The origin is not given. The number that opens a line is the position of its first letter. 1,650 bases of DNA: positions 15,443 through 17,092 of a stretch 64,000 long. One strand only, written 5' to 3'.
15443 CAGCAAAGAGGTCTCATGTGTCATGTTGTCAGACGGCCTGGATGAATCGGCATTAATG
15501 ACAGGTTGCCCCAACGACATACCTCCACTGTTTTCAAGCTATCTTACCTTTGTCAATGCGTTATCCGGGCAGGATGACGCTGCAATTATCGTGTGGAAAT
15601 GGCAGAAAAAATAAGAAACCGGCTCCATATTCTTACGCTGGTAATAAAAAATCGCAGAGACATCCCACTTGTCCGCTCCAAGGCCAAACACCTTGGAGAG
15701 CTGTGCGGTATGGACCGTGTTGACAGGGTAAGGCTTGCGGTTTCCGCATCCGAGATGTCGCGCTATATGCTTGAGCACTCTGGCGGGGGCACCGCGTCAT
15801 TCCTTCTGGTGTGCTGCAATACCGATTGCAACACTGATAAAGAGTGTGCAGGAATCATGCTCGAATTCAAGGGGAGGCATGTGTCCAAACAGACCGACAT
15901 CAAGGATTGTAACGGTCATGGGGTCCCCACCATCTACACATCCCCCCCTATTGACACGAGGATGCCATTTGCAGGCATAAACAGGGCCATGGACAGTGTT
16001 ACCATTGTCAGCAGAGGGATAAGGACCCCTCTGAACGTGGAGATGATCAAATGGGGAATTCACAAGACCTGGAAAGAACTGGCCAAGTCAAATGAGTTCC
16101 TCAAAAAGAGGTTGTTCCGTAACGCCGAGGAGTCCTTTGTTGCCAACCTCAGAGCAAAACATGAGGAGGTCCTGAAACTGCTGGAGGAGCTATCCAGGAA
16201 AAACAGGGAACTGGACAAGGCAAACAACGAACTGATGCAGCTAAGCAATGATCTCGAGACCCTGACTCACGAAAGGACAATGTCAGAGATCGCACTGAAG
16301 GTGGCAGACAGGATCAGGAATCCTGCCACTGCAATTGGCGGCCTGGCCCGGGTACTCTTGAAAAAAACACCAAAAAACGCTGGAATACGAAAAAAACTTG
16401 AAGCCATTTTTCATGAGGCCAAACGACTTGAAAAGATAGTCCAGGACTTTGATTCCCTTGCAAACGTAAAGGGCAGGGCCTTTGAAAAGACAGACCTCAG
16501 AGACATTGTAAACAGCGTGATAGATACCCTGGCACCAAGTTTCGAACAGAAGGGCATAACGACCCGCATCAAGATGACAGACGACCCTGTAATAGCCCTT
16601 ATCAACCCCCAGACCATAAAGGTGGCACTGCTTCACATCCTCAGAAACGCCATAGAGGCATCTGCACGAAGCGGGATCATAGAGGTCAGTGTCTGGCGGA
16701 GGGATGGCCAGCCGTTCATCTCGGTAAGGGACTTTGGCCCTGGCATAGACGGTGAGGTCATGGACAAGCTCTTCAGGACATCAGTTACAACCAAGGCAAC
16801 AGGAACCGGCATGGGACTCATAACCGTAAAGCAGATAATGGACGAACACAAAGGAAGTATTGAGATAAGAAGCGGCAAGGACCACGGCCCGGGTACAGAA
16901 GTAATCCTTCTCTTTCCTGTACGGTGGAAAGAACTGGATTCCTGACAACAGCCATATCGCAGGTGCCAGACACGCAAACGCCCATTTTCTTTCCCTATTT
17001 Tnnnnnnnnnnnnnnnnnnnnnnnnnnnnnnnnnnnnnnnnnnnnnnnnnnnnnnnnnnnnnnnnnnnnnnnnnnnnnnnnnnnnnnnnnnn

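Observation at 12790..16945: Stressosome-type RsbR-RsbS-RsbT operon wired to a kinase/phosphatase fusion and a kinase-like output, with no sigma factor or response regulator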

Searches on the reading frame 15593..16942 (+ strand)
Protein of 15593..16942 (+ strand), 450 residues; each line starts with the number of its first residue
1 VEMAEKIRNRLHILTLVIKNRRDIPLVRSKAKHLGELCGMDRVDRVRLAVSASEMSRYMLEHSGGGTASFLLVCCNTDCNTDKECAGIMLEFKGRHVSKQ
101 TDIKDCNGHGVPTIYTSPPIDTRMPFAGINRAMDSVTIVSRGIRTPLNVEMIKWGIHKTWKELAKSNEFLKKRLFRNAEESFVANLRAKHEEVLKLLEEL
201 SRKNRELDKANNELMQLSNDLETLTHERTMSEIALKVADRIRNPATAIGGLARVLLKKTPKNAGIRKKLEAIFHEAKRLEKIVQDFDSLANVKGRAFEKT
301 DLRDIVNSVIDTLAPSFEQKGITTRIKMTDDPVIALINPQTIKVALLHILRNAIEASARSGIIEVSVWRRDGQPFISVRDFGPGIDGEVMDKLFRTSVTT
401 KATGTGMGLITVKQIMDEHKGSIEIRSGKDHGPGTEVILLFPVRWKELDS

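Call 3: search_protein_families(library=pfam, proteins=[window:15593-16942:+], max_evalue=0.1)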
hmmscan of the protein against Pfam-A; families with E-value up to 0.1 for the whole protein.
window:15593-16942:+ (450 aa): 5 families
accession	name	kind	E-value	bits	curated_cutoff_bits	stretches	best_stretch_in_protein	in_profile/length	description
PF02518.31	HATPase_c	-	2.5e-17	63.8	26.4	1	340-443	4-109/111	Histidine kinase-, DNA gyrase B-, and HSP90-like ATPase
PF00512.31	HisKA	-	1.7e-08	34.8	26.9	1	234-290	6-61/66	His Kinase A (phospho-acceptor) domain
PF13581.12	HATPase_c_2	-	9.3e-07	29.3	27.4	1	342-438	32-124/127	Histidine kinase-like ATPase domain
PF14501.12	HATPase_c_5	-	3.3e-06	27.4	22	1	338-427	2-90/102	GHKL domain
PF13589.12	HATPase_c_3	-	0.0071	16.8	25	1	342-402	3-62/137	Histidine kinase-, DNA gyrase B-, and HSP90-like ATPase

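Call 4: search_protein_families(library=ncbifam, proteins=[window:15593-16942:+], max_evalue=0.1)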
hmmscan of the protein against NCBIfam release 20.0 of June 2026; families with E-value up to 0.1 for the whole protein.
window:15593-16942:+ (450 aa): 83 families (the best 25 are shown)
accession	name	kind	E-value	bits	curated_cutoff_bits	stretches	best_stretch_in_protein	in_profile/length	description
NF008468.0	PRK11360.1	equivalog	1.2e-36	126.2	646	1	229-445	395-610/616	two-component system sensor histidine kinase AtoS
NF007688.0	PRK10364.1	equivalog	2.8e-35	122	479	1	228-446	238-454/460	two-component system sensor histidine kinase ZraS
NF053867.1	SprKinKinDBac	equivalog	3.3e-27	95.1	775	1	232-443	288-497/500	sporulation kinase KinD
NF046044.1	PnpS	equivalog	5.2e-27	94.9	400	1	209-439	148-387/390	two-component system histidine kinase PnpS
NF008312.0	PRK11100.1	equivalog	4.2e-24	85.2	356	1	208-432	230-465/477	two-component system sensor histidine kinase CreC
TIGR02966.1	phoR_proteo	equivalog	2e-23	82.9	334.2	1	207-432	90-326/333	phosphate regulon sensor histidine kinase PhoR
NF010411.0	PRK13837.1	equivalog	4.3e-22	78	647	1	235-444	455-676/828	two-component system VirA-like sensor kinase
TIGR02916.1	PEP_his_kin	equivalog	4e-20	72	300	1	269-439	514-676/679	XrtA/PEP-CTERM system histidine kinase PrsK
NF033091.0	HK_VanS_ACDEFG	equivalog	1e-19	70.7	400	1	184-429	30-283/293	vancomycin resistance histidine kinase VanS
NF047497.1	HK_LIC_12097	equivalog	7.5e-19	67.7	500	1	189-430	117-356/367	LIC_12097 family sensor histidine kinase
NF006800.0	PRK09303.1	equivalog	1.8e-18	66.7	342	1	195-432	115-368/383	histidine kinase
TIGR01386.1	cztS_silS_copS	subfamily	5.2e-18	65.3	292.55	1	230-431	241-448/457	heavy metal sensor histidine kinase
NF007004.0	PRK09467.1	equivalog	1.1e-17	64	415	1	206-439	210-434/440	two-component system sensor histidine kinase EnvZ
NF007007.0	PRK09470.1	equivalog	3.2e-17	62.6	486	1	197-428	214-446/463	envelope stress sensor histidine kinase CpxA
NF047465.1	hybrid_HK_LvrA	exception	1e-16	60.2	1200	1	180-427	154-408/819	hybrid histidine kinase/response regulator LvrA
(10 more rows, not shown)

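Call 47: search_protein_representatives(protein=window:15599-16942:+)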
Query: 448 residues. Proteins with E-value up to 0.001 (for the whole library): 571687; up to 1e-10: 67967; up to 1e-30: 86. The best 150 are listed.
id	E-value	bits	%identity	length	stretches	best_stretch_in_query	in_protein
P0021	3.3e-121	421.3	47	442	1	3-445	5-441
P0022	1.9e-108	379.2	45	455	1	5-445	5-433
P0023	3.1e-106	371.9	46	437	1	8-448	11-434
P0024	1.0e-101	357.0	46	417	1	16-445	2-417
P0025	4.3e-99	348.4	42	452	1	7-445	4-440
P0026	1.7e-96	339.8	53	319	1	131-446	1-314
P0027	6.7e-91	321.4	41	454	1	7-445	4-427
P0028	9.9e-83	294.5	41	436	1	1-445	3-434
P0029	1.2e-80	287.6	38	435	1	5-445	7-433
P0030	8.0e-75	268.5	42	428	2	147-446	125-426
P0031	6.3e-69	249.0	39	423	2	129-441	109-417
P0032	6.7e-66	239.1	37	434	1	1-447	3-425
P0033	1.8e-65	237.7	48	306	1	184-445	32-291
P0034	6.7e-63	229.2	47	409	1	183-444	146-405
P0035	4.1e-62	226.6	34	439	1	4-446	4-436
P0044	1.4e-50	188.6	31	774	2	193-446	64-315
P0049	9.2e-43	162.9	37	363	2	146-367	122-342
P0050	1.7e-42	162.0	30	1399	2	188-445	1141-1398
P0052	4.9e-42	160.5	37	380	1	193-445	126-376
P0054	1.3e-41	159.1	30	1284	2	207-445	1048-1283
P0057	3.9e-41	157.5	37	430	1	184-446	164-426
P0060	4.2e-39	150.8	28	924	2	208-445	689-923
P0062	6.4e-39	150.2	35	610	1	196-445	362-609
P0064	5.4e-37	143.8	35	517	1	197-445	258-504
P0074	1.8e-35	138.8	33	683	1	192-445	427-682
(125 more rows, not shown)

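Call 49: search_protein_families(library=pfam, proteins=[P0044, P0050, P0054, P0060, P0062, P0064, P0074, P0052, P0057, P0034], max_evalue=0.001)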
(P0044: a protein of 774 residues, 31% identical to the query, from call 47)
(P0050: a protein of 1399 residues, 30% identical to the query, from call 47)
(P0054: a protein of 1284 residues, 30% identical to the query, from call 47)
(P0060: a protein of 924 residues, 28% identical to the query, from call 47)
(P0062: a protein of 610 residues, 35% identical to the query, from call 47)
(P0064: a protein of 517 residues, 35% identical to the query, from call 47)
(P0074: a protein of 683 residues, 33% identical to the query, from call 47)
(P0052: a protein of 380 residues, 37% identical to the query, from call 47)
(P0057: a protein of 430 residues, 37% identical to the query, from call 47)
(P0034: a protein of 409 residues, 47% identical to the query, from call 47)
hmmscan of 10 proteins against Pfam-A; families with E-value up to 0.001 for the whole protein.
P0044 (774 aa): 8 families
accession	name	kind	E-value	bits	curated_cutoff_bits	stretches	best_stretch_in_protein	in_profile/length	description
PF02518.31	HATPase_c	-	1.7e-61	206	26.4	2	669-773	2-108/111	Histidine kinase-, DNA gyrase B-, and HSP90-like ATPase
PF00512.31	HisKA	-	1.7e-13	50.8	26.9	1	555-621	2-65/66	His Kinase A (phospho-acceptor) domain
PF14501.12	HATPase_c_5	-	2.6e-11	43.8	22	2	216-297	11-91/102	GHKL domain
PF13581.12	HATPase_c_2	-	2.4e-09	37.7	27.4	0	219-291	40-113/127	Histidine kinase-like ATPase domain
PF00989.32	PAS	-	1.9e-08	34.8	22.6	1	448-543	2-91/113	PAS fold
PF13589.12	HATPase_c_3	-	6e-08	33.2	25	1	212-317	4-116/137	Histidine kinase-, DNA gyrase B-, and HSP90-like ATPase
PF08448.16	PAS_4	-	1.6e-05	25.6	23.1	1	454-550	2-110/110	PAS fold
PF13188.13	PAS_8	-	2e-05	24.8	21.8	1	449-504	3-55/65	PAS domain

P0050 (1399 aa): 14 families
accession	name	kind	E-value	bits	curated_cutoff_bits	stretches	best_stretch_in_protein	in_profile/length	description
PF02518.31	HATPase_c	-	7.2e-50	168.5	26.4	2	737-857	2-109/111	Histidine kinase-, DNA gyrase B-, and HSP90-like ATPase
PF00072.30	Response_reg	-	8.6e-50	168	30.2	2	1039-1148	1-110/111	Response regulator receiver domain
PF00989.32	PAS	-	4.1e-26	91.7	22.6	2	374-485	1-113/113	PAS fold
PF13426.13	PAS_9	-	2.5e-24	86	27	2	511-612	2-102/103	PAS domain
PF08447.18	PAS_3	-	3.9e-19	69.2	25.6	1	398-480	3-86/89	PAS fold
PF08448.16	PAS_4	-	2.5e-18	66.8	23.1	1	384-490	5-110/110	PAS fold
PF00512.31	HisKA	-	8.2e-16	58.3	26.9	1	631-693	3-64/66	His Kinase A (phospho-acceptor) domain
PF00672.30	HAMP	-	1.4e-15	57.7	25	1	313-364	2-53/53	HAMP domain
PF13188.13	PAS_8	-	4.8e-13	48.9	21.8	2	501-555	2-55/65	PAS domain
PF02743.24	dCache_1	-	2.4e-11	44.1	45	1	97-272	43-234/240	Cache domain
PF13581.12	HATPase_c_2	-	6.4e-08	33.1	27.4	1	1296-1390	33-125/127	Histidine kinase-like ATPase domain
PF14501.12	HATPase_c_5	-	1.2e-05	25.6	22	0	801-843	52-90/102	GHKL domain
PF13589.12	HATPase_c_3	-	4.1e-05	24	25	0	1297-1362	5-77/137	Histidine kinase-, DNA gyrase B-, and HSP90-like ATPase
PF10090.15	HPTransfase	-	0.0001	22.4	22.9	0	743-769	34-60/123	Histidine phosphotransferase C-terminal domain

P0054 (1284 aa): 12 families
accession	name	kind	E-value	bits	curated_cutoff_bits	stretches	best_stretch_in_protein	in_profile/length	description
PF02518.31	HATPase_c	-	7.7e-50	168.4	26.4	2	625-745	2-109/111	Histidine kinase-, DNA gyrase B-, and HSP90-like ATPase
PF00072.30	Response_reg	-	6.4e-49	165.2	30.2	2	924-1033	1-110/111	Response regulator receiver domain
PF00512.31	HisKA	-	2.9e-15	56.5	26.9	1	519-582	3-65/66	His Kinase A (phospho-acceptor) domain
PF13426.13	PAS_9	-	3.5e-12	46.9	27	1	408-501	10-103/103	PAS domain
PF00989.32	PAS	-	2.5e-10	40.8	22.6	1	387-490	1-107/113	PAS fold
PF08447.18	PAS_3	-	6.7e-09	36.3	25.6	1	412-494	2-87/89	PAS fold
PF13581.12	HATPase_c_2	-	1.3e-07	32.1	27.4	0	1180-1276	32-126/127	Histidine kinase-like ATPase domain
PF14501.12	HATPase_c_5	-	4.1e-07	30.3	22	0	1181-1266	7-91/102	GHKL domain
PF13188.13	PAS_8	-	1.5e-06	28.3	21.8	1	387-433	1-45/65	PAS domain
PF13589.12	HATPase_c_3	-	1.8e-06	28.5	25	1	1181-1247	4-77/137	Histidine kinase-, DNA gyrase B-, and HSP90-like ATPase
PF04392.18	ABC_sub_bind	-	7.1e-05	22.6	25.9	1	242-329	197-283/293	ABC transporter substrate binding protein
PF08448.16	PAS_4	-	0.00066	20.3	23.1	0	406-504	12-110/110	PAS fold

P0060 (924 aa): 11 families
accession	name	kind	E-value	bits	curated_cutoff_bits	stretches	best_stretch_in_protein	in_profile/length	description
PF00072.30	Response_reg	-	4.6e-50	168.9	30.2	2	564-673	1-110/111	Response regulator receiver domain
PF02518.31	HATPase_c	-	5.8e-48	162.4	26.4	2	262-382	2-109/111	Histidine kinase-, DNA gyrase B-, and HSP90-like ATPase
PF00512.31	HisKA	-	5.7e-16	58.8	26.9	1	156-215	3-61/66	His Kinase A (phospho-acceptor) domain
PF13426.13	PAS_9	-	1.2e-11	45.2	27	1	36-137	2-102/103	PAS domain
PF13581.12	HATPase_c_2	-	3.2e-09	37.3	27.4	1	820-916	32-126/127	Histidine kinase-like ATPase domain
PF00989.32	PAS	-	5.4e-07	30.1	22.6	1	26-136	2-113/113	PAS fold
PF14501.12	HATPase_c_5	-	8.7e-07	29.2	22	0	822-906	8-91/102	GHKL domain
PF13188.13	PAS_8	-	1.7e-06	28.2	21.8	1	26-76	2-51/65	PAS domain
PF13589.12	HATPase_c_3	-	3.1e-06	27.7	25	1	821-881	4-63/137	Histidine kinase-, DNA gyrase B-, and HSP90-like ATPase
PF08448.16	PAS_4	-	7.9e-06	26.5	23.1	1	31-141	1-110/110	PAS fold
PF20161.5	VpsR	-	0.00024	21.3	23.7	0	576-673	22-120/121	VpsR domain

P0062 (610 aa): 6 families
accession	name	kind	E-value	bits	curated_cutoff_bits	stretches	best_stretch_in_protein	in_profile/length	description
PF02518.31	HATPase_c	-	9.2e-27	94.1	26.4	1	505-605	5-109/111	Histidine kinase-, DNA gyrase B-, and HSP90-like ATPase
PF02743.24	dCache_1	-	5.9e-16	59.2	45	1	40-270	5-238/240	Cache domain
PF00672.30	HAMP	-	2.6e-05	24.9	25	1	308-357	3-51/53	HAMP domain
PF03938.19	OmpH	-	0.00044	20.9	32.4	0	340-407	32-102/141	Outer membrane protein (OmpH-like)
PF17201.10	Cache_3-Cache_2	-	0.00058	19.7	27.7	0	164-277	165-288/299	Cache 3/Cache 2 fusion domain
PF08269.17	dCache_2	-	0.00089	18.9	26.5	0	184-226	190-232/298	Cache domain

P0064 (517 aa): 8 families
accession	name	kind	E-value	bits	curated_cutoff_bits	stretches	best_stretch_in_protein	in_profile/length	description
PF02518.31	HATPase_c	-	3.2e-22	79.5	26.4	1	398-500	3-109/111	Histidine kinase-, DNA gyrase B-, and HSP90-like ATPase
PF13426.13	PAS_9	-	4.8e-19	69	27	1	156-251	10-103/103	PAS domain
PF00989.32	PAS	-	1.7e-14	54.2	22.6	1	155-249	18-113/113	PAS fold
PF08447.18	PAS_3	-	1.1e-11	45.2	25.6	1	160-245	1-88/89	PAS fold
PF08448.16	PAS_4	-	1.4e-10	41.8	23.1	1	143-253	6-109/110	PAS fold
PF00072.30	Response_reg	-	2e-06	28.4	30.2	1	8-109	1-104/111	Response regulator receiver domain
PF13188.13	PAS_8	-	1.1e-05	25.5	21.8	1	133-186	2-50/65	PAS domain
PF13589.12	HATPase_c_3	-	6.5e-05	23.4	25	1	402-477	4-86/137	Histidine kinase-, DNA gyrase B-, and HSP90-like ATPase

P0074 (683 aa): 4 families
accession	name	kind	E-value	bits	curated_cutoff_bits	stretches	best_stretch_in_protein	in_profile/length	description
PF02518.31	HATPase_c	-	2.4e-23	83.1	26.4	1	577-678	4-109/111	Histidine kinase-, DNA gyrase B-, and HSP90-like ATPase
PF04392.18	ABC_sub_bind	-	1.2e-05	25.2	25.9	1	146-332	81-267/293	ABC transporter substrate binding protein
PF13581.12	HATPase_c_2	-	9.1e-05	22.9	27.4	1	586-673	39-124/127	Histidine kinase-like ATPase domain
PF03938.19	OmpH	-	0.00029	21.5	32.4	1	391-482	14-108/141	Outer membrane protein (OmpH-like)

P0052 (380 aa): 4 families
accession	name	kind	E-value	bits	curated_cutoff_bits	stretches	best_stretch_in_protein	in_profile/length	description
PF02518.31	HATPase_c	-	3.6e-22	79.3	26.4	1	271-372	4-109/111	Histidine kinase-, DNA gyrase B-, and HSP90-like ATPase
PF00072.30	Response_reg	-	7.1e-14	52.4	30.2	1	8-111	1-106/111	Response regulator receiver domain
PF14501.12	HATPase_c_5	-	0.00013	22.2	22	1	275-359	8-91/102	GHKL domain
PF13589.12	HATPase_c_3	-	0.00086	19.8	25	0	274-333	4-62/137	Histidine kinase-, DNA gyrase B-, and HSP90-like ATPase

P0057 (430 aa): 3 families
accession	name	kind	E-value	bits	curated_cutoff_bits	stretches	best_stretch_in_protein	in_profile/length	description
PF00072.30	Response_reg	-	8.6e-28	97.2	30.2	1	12-123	1-110/111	Response regulator receiver domain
PF02518.31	HATPase_c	-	1.7e-25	90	26.4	1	320-421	4-109/111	Histidine kinase-, DNA gyrase B-, and HSP90-like ATPase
PF14501.12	HATPase_c_5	-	0.00021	21.6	22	1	324-410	8-93/102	GHKL domain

P0034 (409 aa): 6 families
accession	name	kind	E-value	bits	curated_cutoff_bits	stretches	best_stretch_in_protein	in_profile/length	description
PF02518.31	HATPase_c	-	1.3e-20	74.3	26.4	1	301-402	4-109/111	Histidine kinase-, DNA gyrase B-, and HSP90-like ATPase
PF08448.16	PAS_4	-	8e-12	45.8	23.1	1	33-140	1-108/110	PAS fold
PF13426.13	PAS_9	-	2.2e-09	38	27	1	37-139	1-103/103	PAS domain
PF13188.13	PAS_8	-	2.1e-07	31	21.8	1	28-79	2-50/65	PAS domain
PF00989.32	PAS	-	2.6e-07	31.1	22.6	1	28-76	2-50/113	PAS fold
PF00512.31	HisKA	-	0.00013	22.4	26.9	1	193-246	4-56/66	His Kinase A (phospho-acceptor) domain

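Call 53: find_encoding_contigs(protein=P0031, flank=7000, max_places=2)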
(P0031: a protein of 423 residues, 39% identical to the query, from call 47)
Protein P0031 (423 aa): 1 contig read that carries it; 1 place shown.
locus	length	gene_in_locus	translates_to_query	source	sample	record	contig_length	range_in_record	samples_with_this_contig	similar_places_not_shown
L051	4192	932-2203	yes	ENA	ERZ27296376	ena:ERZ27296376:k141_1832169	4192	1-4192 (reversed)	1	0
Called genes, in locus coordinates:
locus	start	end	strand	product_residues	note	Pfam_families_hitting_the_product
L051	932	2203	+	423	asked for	PF00512:HisKA (weak), PF02518:HATPase_c, PF13581:HATPase_c_2 (weak)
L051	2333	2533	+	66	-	PF00313:CSD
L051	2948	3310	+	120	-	-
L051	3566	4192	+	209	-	?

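Call 54: find_encoding_contigs(protein=P0049, flank=7000, max_places=2)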
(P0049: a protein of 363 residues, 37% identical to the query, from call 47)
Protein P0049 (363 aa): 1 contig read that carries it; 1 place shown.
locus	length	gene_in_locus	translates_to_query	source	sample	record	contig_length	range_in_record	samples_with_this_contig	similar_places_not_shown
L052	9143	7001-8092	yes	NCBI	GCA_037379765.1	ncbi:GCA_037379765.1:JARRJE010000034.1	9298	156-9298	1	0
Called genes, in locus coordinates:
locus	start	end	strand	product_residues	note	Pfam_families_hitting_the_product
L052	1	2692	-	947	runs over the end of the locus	PF02743:dCache_1, PF00512:HisKA (weak), PF02518:HATPase_c, PF00072:Response_reg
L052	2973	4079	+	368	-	PF01740:STAS, PF13466:STAS_2, PF02405:MlaE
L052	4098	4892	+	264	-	PF00005:ABC_tran, PF13304:AAA_21 (faint)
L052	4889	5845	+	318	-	PF02470:MlaD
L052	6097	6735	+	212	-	PF03886:ABC_trans_aux (weak)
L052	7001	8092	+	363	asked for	PF00512:HisKA (weak)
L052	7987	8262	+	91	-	PF02518:HATPase_c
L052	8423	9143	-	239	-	PF21033:RMD1-3 (weak)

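Call 68: predict_structure(alignment_id=A7)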
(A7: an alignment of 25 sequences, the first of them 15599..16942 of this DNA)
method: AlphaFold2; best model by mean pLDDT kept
length: 448 residues; sequences in the alignment: 25
mean_pLDDT: 81.9   pTM: 0.46
mean pLDDT of the five models: 81.9, 80.3, 79.5, 78.4, 77.6
residues with pLDDT >= 90: 192; 70-90: 170; 50-70: 54; < 50: 32
segments of 3 or more residues with pLDDT < 50: 99-116, 395-402, 445-448
pLDDT, mean of each block of 10 residues (from residue 1): 74 93 95 95 97 94 94 73 89 74 43 47 86 86 88 91 88 68 70 84 85 75 69 72 84 88 87 87 70 77 95 92 93 91 93 91 94 94 79 48 66 89 83 92 57
secondary structure, 60 per line:
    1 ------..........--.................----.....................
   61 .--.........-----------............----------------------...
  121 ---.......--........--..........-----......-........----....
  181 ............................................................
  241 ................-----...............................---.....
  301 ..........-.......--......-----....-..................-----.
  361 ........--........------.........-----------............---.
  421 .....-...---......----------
elements in order: E7-16 H19-35 H40-61 E64-72 E84-95 H124-130 E133-140 E143-152 H158-163 H165-172 H177-256 H262-292 E296-299 H300-310 H312-318 E321-326 E332-335 H337-354 E360-368 E371-378 H385-393 H405-416 E420-425 E433-438

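Call 89: find_encoding_contigs(protein=P0057, flank=6000, max_places=4)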
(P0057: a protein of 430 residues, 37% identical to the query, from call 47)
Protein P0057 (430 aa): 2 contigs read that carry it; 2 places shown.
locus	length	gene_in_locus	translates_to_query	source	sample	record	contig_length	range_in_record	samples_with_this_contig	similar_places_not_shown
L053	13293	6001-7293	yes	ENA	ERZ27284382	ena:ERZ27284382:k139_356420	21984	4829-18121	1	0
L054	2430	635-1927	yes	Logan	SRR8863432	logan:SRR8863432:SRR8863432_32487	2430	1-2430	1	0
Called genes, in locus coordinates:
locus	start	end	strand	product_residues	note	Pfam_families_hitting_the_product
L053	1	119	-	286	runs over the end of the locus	-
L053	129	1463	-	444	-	PF08843:AbiEii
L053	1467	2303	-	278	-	PF13338:AbiEi_4 (weak)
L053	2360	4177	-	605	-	PF01555:N6_N4_Mtase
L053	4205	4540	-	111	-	-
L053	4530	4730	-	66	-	-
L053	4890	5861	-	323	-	PF00490:ALAD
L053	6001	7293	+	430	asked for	PF00072:Response_reg, PF02518:HATPase_c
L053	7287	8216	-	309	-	PF01545:Cation_efflux, PF16916:ZT_dimer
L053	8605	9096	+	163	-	-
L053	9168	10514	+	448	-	-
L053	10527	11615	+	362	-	PF00027:cNMP_binding, PF00581:Rhodanese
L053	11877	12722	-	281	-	-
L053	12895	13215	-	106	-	-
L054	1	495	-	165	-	?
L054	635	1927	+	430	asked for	PF00072:Response_reg, PF02518:HATPase_c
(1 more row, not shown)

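Call 90: find_encoding_contigs(protein=P0052, flank=6000, max_places=4)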
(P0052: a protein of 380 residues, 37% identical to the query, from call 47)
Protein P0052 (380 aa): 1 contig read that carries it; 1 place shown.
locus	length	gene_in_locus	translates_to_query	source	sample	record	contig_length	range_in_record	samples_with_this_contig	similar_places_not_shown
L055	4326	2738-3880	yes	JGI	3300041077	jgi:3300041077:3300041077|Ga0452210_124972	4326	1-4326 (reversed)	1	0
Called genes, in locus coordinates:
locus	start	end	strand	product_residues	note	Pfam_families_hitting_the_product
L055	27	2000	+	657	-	PF00989:PAS, PF08448:PAS_4 (weak), PF13426:PAS_9, PF00512:HisKA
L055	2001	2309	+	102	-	PF02518:HATPase_c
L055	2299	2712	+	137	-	PF00072:Response_reg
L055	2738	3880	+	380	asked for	PF00072:Response_reg, PF02518:HATPase_c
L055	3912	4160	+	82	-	-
